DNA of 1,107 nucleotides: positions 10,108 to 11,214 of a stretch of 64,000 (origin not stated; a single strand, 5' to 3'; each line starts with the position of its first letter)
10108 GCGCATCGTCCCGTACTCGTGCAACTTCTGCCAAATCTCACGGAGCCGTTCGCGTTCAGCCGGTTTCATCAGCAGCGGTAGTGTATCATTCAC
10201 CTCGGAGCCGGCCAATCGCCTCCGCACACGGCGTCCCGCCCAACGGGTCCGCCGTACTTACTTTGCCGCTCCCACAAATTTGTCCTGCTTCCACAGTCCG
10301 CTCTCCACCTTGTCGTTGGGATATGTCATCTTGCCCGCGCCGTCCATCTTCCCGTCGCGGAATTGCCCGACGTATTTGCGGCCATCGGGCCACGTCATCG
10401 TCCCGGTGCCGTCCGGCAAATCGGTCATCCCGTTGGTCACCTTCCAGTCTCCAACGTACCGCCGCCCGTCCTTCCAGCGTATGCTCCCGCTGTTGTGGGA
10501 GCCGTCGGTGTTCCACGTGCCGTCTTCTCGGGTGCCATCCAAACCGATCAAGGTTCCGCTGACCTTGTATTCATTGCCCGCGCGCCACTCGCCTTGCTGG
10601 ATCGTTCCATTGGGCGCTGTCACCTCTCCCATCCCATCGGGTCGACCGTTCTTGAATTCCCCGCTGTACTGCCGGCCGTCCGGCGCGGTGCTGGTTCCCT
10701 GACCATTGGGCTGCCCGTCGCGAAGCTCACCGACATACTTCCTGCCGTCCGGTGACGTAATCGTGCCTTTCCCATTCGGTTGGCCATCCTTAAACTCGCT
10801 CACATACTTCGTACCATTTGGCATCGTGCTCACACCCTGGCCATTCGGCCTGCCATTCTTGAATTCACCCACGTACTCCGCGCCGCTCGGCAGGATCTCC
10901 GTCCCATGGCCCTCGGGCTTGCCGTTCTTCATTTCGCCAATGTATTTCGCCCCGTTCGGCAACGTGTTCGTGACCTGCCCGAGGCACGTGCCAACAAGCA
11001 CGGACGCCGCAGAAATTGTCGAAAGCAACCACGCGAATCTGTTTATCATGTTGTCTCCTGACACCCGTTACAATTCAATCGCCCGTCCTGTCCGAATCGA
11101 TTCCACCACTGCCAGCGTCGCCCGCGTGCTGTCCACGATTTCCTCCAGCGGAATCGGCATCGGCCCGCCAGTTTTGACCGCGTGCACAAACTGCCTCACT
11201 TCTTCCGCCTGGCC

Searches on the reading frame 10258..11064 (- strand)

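Call 8: search_protein_families(library=pfam, proteins=[window:10258-11064:-], max_evalue=0.01)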
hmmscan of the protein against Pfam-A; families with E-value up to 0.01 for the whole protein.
window:10258-11064:- (268 aa): 1 family
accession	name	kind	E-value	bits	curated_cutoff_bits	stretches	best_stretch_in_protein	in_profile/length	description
PF02493.26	MORN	-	6e-41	136.3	22.5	6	64-85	1-22/23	MORN repeat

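Call 9: search_protein_families(library=ncbifam, proteins=[window:10258-11064:-], max_evalue=0.01)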
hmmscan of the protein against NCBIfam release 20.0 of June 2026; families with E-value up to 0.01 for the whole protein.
window:10258-11064:- (268 aa): 0 families
